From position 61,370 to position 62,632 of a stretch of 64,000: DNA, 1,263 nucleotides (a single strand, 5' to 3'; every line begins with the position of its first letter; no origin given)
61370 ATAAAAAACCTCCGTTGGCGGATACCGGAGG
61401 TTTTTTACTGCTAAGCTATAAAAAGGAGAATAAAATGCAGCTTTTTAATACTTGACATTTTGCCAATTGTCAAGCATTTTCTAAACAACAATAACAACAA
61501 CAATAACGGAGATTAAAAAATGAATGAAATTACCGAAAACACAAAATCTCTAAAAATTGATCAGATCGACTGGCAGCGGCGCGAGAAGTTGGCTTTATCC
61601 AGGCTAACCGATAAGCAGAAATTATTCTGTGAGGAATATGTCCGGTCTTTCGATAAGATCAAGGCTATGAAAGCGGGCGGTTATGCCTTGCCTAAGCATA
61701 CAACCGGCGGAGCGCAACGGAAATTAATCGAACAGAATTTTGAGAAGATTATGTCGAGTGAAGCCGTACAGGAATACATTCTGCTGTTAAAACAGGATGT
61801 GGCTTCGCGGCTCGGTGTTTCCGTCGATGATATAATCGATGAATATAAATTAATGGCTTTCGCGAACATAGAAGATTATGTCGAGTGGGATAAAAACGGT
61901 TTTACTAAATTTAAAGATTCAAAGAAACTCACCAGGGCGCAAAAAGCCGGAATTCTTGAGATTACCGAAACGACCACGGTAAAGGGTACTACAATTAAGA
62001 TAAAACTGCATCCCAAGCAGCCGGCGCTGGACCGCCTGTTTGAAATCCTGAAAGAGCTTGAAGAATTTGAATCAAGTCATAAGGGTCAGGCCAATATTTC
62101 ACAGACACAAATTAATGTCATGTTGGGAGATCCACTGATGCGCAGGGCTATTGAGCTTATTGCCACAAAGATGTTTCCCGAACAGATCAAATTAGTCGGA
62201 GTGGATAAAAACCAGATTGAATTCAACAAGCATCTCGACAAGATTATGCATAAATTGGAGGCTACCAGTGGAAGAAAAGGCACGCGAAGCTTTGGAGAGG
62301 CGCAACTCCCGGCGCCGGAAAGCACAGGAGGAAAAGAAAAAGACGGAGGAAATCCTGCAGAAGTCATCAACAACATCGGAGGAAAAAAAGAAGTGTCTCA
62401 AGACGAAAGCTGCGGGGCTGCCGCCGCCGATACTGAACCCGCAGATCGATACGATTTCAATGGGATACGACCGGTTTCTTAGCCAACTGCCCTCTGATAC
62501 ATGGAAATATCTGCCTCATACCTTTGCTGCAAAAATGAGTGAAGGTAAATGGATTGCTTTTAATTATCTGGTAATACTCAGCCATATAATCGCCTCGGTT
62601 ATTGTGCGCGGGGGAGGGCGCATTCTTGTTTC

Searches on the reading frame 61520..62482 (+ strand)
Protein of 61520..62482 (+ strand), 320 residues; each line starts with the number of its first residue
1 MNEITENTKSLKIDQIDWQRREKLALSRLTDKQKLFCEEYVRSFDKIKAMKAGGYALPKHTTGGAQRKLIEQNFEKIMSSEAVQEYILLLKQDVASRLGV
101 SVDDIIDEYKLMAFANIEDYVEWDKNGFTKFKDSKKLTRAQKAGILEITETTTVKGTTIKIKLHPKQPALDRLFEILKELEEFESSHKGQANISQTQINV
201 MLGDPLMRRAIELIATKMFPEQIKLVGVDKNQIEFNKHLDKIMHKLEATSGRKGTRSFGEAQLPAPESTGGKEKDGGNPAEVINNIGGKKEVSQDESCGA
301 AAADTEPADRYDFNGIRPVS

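Call 13: find_related_loci(query=window:61520-62482:+, collection=viral_contigs, flank=6000)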
Query window:61520-62482:+ (320 aa) in viral_contigs; peptide patterns used: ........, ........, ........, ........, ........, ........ (x = any residue, [..] = any of these).
6 stretches matched a pattern; 1 encode a relative of the query (tblastn E <= 1e-3); 1 distinct loci.
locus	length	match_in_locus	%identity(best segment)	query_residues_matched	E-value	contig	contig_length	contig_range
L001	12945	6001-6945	54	11-316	2e-103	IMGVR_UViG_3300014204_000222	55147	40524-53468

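Call 14: search_protein_families(library=phrogs, proteins=[window:61520-62482:+])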
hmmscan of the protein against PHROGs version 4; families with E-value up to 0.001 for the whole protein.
window:61520-62482:+ (320 aa): 2 families
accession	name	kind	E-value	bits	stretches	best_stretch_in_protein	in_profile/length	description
phrog_51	-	head and packaging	4.8e-16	60.3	1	19-195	79-230/261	terminase small subunit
phrog_2606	-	head and packaging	2.3e-15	57.8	1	6-178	66-245/310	terminase small subunit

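Call 22: find_related_loci(query=A2, collection=metagenome_contigs, flank=5000)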
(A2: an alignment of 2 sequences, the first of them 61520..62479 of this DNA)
Query A2 (320 aa) in metagenome_contigs; peptide patterns used: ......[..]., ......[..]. (x = any residue, [..] = any of these).
600 stretches matched a pattern (row limit reached: there are more); 80 encode a relative of the query (tblastn E <= 1e-3); 80 distinct loci.
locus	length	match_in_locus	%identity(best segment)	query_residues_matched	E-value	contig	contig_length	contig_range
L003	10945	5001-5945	54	11-316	6e-102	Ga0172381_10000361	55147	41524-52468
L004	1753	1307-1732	37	29-181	4e-18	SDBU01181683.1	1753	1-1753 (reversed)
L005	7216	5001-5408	34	27-173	1e-16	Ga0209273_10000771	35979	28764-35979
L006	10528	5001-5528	30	28-188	3e-15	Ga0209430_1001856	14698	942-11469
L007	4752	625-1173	29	12-200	6e-13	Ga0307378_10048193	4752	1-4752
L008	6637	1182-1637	31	29-176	3e-11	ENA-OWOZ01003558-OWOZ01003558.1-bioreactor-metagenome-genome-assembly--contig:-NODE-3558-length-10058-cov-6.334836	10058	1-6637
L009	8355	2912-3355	33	27-177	4e-11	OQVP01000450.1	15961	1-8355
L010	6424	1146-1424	37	24-125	2e-10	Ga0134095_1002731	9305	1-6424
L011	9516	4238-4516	37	24-125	2e-10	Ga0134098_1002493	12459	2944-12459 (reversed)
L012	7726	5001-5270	37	27-125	2e-10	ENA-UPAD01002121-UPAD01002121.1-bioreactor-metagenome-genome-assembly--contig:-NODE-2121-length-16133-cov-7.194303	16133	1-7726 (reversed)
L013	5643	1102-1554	33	29-179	3e-10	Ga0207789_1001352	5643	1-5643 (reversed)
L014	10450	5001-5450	31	22-171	5e-10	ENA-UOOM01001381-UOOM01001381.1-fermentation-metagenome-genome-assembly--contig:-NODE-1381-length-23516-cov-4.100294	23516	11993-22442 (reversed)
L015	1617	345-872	27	18-192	4e-10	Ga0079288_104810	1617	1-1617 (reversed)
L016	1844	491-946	30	29-176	9e-10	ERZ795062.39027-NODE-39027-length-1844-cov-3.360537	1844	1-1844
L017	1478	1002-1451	30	29-176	8e-10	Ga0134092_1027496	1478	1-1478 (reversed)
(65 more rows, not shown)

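Call 23: find_related_loci(query=A2, collection=genome_contigs, flank=5000)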
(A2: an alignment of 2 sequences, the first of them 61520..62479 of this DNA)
Query A2 (320 aa) in genome_contigs; peptide patterns used: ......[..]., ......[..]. (x = any residue, [..] = any of these).
294 stretches matched a pattern; 39 encode a relative of the query (tblastn E <= 1e-3); 39 distinct loci.
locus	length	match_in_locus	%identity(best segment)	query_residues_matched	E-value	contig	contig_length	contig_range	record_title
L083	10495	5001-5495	33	18-173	7e-16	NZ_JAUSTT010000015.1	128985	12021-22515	Bacillus chungangensis strain DSM 23837 Ga0480524_15, whole genome shotgun sequence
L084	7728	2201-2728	30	28-188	2e-15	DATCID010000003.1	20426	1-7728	MAG TPA_asm: Ruminiclostridium sp. isolate SMAG_U7850 k141_21465, whole genome shotgun sequence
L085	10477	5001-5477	32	29-180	3e-13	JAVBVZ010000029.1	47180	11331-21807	MAG: Christensenellaceae bacterium isolate ZNE14_Bin5 all_Scaff013820, whole genome shotgun sequence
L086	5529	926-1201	36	29-129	2e-11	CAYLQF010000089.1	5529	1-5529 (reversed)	MAG TPA_asm: uncultured Ruminococcus sp. isolate SRP225648_co1_163 genome assembly, contig: NODE_37777_length_5529_cov_4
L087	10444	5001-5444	33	27-177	3e-11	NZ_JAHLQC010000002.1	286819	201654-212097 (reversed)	Falcatimonas sp. MSJ-15 L-15_ctg002, whole genome shotgun sequence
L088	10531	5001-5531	27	29-200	8e-10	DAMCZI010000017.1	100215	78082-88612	MAG TPA_asm: Clostridiaceae bacterium isolate CTOTU50225 NODE_34_length_100215_cov_6.101897, whole genome shotgun sequen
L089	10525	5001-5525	28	26-194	1e-9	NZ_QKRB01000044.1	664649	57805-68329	Paenibacillus sambharensis strain SMB1 366, whole genome shotgun sequence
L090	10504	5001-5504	30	27-199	2e-9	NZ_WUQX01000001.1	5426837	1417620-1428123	Sporofaciens musculi strain WCA-9-b2 tig00000001_pilon, whole genome shotgun sequence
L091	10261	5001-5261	38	27-122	8e-9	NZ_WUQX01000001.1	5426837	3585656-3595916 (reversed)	Sporofaciens musculi strain WCA-9-b2 tig00000001_pilon, whole genome shotgun sequence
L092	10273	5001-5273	38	27-126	1e-8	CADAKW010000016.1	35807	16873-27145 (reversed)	MAG: uncultured Lachnospiraceae bacterium isolate RUG13384 genome assembly, contig: RUG13384_asm_16, whole genome shotgu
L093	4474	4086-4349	33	29-125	1e-8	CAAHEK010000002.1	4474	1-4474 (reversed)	MAG TPA_asm: uncultured Lachnospira sp., isolate HGM12388, WGS project CAAHEK010000000 data, contig: SRS820625_60_k75_10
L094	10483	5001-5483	28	25-177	3e-8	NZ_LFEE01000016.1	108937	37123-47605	Lactiplantibacillus herbarum strain TCF032-E4 NODE_144, whole genome shotgun sequence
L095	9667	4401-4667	31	27-124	3e-8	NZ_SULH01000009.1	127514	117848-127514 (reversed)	Levilactobacillus enshiensis strain HBUAS57009 Scaffold9, whole genome shotgun sequence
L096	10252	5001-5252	35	29-121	4e-8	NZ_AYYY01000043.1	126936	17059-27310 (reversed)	Paucilactobacillus vaccinostercus DSM 20634 NODE_74, whole genome shotgun sequence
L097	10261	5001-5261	34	29-124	4e-8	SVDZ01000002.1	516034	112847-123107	MAG: Lachnospiraceae bacterium isolate SIG293 NODE_7_length_516034_cov_12.497613, whole genome shotgun sequence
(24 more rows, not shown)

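Call 26: find_homologous_proteins(query=window:61520-62479:+, max_evalue=1e-20)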
Query window:61520-62479:+ (320 aa): 34 proteins with E <= 1e-20 among 2299 candidates.
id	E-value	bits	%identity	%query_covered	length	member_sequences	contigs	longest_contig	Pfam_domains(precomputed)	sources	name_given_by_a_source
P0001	1.3e-206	703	100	100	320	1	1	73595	PF03592.22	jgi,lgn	-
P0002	2.2e-109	383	59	99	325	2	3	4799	PF03592.22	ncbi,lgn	ncbi:MAG: terminase small subunit [Clostridiaceae bacterium]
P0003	3.5e-104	366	59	97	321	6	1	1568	PF03592.22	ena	-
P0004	2.1e-101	357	59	96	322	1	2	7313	PF03592.22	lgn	-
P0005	5.1e-100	353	59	93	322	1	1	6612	PF03592.22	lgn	-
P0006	1.2e-99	351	57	97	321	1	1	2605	PF03592.22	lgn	-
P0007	6.7e-99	349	64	85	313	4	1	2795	PF03592.22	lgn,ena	-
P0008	1.4e-98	348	57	98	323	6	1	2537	PF03592.22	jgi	-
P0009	3.4e-97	343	61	86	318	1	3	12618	PF03592.22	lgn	-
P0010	5.7e-96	339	58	91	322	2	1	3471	PF03592.22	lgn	-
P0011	1.2e-95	338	56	97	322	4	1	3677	PF03592.22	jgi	jgi:hypothetical protein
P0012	2.0e-94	334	59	85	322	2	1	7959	PF03592.22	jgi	jgi:phage terminase small subunit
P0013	2.5e-94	334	61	82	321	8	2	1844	PF03592.22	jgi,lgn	jgi:phage terminase small subunit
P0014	3.1e-94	334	54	96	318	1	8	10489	PF03592.22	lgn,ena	-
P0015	2.6e-93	331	54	96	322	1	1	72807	PF03592.22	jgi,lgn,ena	-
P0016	3.5e-93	330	58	93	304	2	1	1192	PF03592.22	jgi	jgi:phage terminase small subunit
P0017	4.6e-92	327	52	97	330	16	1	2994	PF03592.22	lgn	-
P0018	1.2e-90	322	54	96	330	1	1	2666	PF03592.22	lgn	-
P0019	1.3e-90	322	55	97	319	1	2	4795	PF03592.22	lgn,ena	-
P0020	9.5e-90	319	53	96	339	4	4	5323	PF03592.22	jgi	jgi:phage terminase small subunit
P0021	2.9e-89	317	53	97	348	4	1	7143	PF03592.22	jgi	-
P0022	1.8e-88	315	61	77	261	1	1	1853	PF03592.22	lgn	-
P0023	2.4e-87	311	52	96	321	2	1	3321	PF03592.22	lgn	-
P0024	1.0e-85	306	49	96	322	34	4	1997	PF03592.22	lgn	-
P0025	4.2e-85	304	53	96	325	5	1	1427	PF03592.22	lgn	-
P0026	1.7e-84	302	50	97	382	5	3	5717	PF03592.22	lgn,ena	-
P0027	4.8e-83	297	56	83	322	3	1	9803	PF03592.22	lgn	-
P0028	1.3e-78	282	48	96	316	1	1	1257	PF03592.22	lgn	-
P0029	8.1e-76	273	50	92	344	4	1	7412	PF03592.22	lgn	-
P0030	1.6e-74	269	46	97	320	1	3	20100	PF03592.22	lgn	-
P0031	5.4e-73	264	47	99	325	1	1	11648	PF03592.22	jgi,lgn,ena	-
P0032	6.6e-66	241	43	93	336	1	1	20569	PF03592.22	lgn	-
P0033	2.7e-64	235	43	98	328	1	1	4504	PF03592.22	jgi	jgi:hypothetical protein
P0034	5.6e-30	123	39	62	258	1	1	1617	PF03592.22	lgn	-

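Call 27: find_encoding_contigs(protein=P0015, flank=4000, max_places=2)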
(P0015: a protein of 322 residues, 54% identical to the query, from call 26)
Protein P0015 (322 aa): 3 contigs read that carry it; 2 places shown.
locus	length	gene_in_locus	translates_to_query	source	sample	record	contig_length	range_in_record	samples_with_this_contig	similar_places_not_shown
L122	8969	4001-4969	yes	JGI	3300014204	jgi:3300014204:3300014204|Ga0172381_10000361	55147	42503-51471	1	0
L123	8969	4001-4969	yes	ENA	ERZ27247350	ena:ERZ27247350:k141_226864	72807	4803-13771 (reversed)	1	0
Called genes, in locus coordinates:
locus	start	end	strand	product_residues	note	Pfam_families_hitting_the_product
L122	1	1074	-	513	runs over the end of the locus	-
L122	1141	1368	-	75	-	PF14216:DUF4326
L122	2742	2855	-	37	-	-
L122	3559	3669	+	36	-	-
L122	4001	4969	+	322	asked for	PF03592:Terminase_2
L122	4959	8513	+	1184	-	PF14890:Intein_splicing, PF17289:Terminase_6C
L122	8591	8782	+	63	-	-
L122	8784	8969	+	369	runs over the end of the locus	-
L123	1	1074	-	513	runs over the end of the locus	-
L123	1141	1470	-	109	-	PF14216:DUF4326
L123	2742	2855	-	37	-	-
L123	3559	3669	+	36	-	-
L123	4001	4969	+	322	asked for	PF03592:Terminase_2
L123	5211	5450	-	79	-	-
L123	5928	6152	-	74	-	-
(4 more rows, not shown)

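Call 28: find_encoding_contigs(protein=P0009, flank=4000, max_places=3)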
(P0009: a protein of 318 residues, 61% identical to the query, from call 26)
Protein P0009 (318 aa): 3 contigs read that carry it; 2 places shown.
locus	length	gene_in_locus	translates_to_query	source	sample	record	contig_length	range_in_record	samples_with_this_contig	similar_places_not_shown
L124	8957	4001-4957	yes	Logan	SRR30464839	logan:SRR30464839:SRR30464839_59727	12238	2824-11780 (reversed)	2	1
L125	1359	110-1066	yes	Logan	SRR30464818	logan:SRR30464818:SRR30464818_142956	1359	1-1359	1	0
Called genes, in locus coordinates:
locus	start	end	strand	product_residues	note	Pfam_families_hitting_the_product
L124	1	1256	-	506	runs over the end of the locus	-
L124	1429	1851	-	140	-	PF08719:NADAR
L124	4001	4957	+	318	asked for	PF03592:Terminase_2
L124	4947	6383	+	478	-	PF03237:Terminase_6N, PF17289:Terminase_6C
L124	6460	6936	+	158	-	-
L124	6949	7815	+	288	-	-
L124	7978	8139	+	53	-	-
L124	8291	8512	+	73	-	-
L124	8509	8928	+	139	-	PF08291:Peptidase_M15_3 (weak)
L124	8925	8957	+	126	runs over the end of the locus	-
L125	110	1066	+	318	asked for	PF03592:Terminase_2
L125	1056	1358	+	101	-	?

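Call 29: find_encoding_contigs(protein=P0014, flank=4000, max_places=3)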
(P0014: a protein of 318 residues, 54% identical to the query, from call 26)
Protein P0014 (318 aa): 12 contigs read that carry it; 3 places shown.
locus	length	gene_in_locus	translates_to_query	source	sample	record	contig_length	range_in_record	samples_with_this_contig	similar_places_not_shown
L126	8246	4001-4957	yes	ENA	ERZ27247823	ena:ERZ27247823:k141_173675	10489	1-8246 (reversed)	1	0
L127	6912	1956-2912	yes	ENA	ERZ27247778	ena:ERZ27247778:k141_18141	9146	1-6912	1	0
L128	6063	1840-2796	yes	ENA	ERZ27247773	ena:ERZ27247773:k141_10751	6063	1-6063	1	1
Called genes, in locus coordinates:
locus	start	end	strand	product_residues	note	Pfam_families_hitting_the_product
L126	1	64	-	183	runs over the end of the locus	-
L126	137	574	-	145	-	PF08719:NADAR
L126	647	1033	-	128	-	PF14216:DUF4326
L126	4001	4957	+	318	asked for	PF03592:Terminase_2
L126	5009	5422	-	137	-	-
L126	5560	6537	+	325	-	-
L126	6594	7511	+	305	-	PF17289:Terminase_6C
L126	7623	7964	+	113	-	-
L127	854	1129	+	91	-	-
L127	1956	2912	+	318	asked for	PF03592:Terminase_2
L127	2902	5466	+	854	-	PF14890:Intein_splicing, PF17289:Terminase_6C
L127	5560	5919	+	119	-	-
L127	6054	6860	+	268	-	-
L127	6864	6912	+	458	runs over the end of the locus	PF24517:CBM96 (weak)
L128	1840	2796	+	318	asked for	PF03592:Terminase_2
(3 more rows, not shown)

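Call 30: find_encoding_contigs(protein=P0030, flank=4000, max_places=2)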
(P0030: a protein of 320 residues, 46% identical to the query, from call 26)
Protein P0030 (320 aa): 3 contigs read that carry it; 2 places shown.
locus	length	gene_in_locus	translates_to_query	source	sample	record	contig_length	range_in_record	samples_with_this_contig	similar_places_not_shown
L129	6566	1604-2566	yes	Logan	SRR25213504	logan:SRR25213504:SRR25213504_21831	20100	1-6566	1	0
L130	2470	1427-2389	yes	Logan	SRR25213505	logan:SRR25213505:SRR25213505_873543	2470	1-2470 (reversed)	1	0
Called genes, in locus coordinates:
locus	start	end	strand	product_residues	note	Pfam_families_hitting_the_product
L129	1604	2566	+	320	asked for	PF03592:Terminase_2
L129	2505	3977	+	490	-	PF03237:Terminase_6N, PF17289:Terminase_6C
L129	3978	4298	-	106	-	-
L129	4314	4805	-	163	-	-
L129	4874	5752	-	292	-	-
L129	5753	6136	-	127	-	-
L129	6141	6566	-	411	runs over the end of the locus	-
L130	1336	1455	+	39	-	-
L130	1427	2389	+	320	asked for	PF03592:Terminase_2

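Call 34: find_encoding_contigs(protein=P0032, flank=4000, max_places=2)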
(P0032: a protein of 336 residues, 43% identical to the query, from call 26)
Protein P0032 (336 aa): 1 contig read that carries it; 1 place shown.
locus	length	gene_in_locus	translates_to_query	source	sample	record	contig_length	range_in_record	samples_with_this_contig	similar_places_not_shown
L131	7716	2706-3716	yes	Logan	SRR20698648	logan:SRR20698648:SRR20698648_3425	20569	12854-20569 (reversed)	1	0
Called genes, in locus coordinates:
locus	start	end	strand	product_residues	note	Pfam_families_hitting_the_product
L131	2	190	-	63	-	?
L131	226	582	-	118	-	PF14216:DUF4326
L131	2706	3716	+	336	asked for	PF03592:Terminase_2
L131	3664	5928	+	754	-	PF14890:Intein_splicing, PF17289:Terminase_6C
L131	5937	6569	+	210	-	-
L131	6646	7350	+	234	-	-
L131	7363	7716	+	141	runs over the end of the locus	PF23140:Gp80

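Call 35: find_encoding_contigs(protein=P0031, flank=4000, max_places=2)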
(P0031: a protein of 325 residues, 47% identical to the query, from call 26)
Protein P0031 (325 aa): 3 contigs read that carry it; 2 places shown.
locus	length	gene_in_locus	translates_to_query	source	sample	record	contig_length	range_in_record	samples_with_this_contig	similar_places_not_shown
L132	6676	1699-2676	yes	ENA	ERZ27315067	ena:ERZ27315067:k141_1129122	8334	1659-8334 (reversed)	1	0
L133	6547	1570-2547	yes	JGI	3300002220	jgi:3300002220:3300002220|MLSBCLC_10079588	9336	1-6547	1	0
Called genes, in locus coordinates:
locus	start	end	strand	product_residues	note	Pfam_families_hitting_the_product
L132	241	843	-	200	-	-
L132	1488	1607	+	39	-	-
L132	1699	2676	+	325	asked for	PF03592:Terminase_2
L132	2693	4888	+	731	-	PF14890:Intein_splicing, PF17289:Terminase_6C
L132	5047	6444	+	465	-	PF06074:Portal_Mu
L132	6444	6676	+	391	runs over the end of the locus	-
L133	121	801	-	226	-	-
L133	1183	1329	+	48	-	-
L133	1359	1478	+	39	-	-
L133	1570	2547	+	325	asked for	PF03592:Terminase_2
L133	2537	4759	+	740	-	PF14890:Intein_splicing, PF17289:Terminase_6C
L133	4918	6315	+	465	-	PF06074:Portal_Mu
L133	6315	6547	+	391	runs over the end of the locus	-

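Call 36: find_encoding_contigs(protein=P0027, flank=4000, max_places=2)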
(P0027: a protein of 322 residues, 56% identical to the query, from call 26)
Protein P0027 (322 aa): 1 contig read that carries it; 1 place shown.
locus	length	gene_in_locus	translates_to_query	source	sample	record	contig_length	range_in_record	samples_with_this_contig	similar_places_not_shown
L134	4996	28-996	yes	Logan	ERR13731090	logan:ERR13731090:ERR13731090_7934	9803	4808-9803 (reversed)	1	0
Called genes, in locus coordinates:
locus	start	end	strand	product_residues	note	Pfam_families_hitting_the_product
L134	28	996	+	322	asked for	PF03592:Terminase_2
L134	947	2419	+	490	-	PF03237:Terminase_6N, PF17289:Terminase_6C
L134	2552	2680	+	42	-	-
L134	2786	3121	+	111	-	-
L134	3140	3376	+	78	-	-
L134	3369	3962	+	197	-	PF00239:Resolvase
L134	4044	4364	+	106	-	-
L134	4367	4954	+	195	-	-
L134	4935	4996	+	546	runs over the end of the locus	-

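Call 37: find_encoding_contigs(protein=P0012, flank=4000, max_places=2)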
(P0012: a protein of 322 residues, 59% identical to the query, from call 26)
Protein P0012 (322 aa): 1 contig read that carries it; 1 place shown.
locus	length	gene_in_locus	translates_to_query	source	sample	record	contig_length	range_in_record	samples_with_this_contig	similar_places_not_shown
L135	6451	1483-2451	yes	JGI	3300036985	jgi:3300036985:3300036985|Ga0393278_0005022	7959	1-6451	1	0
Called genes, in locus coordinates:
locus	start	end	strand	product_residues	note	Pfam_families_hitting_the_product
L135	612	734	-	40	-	-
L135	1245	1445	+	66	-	-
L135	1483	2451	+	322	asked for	PF03592:Terminase_2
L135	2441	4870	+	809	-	PF14528:LAGLIDADG_3 (weak), PF03237:Terminase_6N (faint), PF17289:Terminase_6C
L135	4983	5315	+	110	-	-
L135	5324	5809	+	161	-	-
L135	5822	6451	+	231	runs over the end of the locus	-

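Call 64: find_encoding_contigs(protein=P0004, flank=4000, max_places=2)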
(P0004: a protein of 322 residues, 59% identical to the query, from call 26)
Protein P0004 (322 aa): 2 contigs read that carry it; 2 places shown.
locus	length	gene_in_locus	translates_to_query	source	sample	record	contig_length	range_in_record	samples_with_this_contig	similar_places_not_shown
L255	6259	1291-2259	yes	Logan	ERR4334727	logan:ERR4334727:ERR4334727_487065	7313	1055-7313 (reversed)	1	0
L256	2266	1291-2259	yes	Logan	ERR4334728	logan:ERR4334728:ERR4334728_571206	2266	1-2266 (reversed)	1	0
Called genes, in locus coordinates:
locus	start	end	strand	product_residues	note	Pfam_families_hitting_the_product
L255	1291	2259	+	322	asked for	PF03592:Terminase_2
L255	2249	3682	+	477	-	PF03237:Terminase_6N (weak), PF17289:Terminase_6C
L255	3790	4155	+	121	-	-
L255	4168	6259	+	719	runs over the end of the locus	-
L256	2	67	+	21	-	?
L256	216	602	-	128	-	-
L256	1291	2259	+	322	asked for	PF03592:Terminase_2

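Call 65: find_encoding_contigs(protein=P0021, flank=4000, max_places=2)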
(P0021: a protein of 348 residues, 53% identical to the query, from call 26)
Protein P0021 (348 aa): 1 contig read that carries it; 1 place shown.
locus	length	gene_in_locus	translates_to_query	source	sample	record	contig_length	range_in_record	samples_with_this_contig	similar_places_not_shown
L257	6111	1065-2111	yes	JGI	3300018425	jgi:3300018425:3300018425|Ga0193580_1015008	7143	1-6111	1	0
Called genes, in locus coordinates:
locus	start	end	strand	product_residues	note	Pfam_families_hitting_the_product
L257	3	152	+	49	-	?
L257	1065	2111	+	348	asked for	PF03592:Terminase_2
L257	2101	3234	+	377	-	PF05204:Hom_end (faint), PF14528:LAGLIDADG_3 (weak)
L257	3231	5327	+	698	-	PF14890:Intein_splicing, PF17289:Terminase_6C (weak)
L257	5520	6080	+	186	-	-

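Call 66: find_encoding_contigs(protein=P0029, flank=4000, max_places=2)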
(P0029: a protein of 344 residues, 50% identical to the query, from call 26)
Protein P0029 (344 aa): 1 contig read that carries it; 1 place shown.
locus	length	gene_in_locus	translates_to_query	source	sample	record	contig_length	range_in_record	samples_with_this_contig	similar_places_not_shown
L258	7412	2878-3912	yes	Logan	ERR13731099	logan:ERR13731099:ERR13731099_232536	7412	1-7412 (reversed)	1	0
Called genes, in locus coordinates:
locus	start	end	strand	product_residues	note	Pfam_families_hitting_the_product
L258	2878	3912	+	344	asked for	PF03592:Terminase_2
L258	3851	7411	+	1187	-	?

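Call 67: find_encoding_contigs(protein=P0005, flank=4000, max_places=2)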
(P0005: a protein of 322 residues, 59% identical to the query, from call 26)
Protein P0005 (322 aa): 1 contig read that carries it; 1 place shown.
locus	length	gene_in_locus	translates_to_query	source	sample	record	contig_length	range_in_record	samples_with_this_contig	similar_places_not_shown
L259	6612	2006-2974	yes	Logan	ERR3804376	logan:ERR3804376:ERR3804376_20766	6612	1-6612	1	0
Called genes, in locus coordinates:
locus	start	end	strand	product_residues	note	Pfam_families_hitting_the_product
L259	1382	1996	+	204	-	-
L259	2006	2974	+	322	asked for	PF03592:Terminase_2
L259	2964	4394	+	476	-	PF03237:Terminase_6N (weak), PF17289:Terminase_6C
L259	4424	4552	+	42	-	-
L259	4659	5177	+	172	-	-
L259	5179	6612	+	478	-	?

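Call 122: search_dna_similar(query=window:61520-62479:+, collection=phages, mode=protein, max_rows=8)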
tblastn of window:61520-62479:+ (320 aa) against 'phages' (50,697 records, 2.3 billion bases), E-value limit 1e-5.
Records with a match: 6; places in all: 6; records where one place covers at least 80% of the query: 0.
Best place of each record, by identity: <60% 6.
By first word of the organism name: Clostridium 4; Bacillus 2.
By host as written in the record: Clostridium tetani ATCC 19406 2; Clostridium tetani C2 2; Bacillus subtilis subsp. natto 2.
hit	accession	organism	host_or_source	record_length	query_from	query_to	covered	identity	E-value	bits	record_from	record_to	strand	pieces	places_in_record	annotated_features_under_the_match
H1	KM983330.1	Clostridium phage phiCT19406A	Clostridium tetani ATCC 19406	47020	2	123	38%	33.1%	5e-8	60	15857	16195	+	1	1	terminase small subunit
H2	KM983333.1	Clostridium phage phiCTC2A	Clostridium tetani C2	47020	2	123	38%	33.1%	5e-8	60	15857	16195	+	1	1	terminase small subunit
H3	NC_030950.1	Clostridium phage phiCT19406A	Clostridium tetani ATCC 19406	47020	2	123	38%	33.1%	5e-8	60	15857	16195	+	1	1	terminase small subunit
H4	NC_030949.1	Clostridium phage phiCTC2A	Clostridium tetani C2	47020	2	123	38%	33.1%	5e-8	60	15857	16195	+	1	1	terminase small subunit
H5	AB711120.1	Bacillus phage PM1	Bacillus subtilis subsp. natto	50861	29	137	34%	27.3%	2e-6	55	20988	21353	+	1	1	hypothetical protein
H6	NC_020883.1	Bacillus phage PM1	Bacillus subtilis subsp. natto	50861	29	137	34%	27.3%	2e-6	55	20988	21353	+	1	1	terminase small subunit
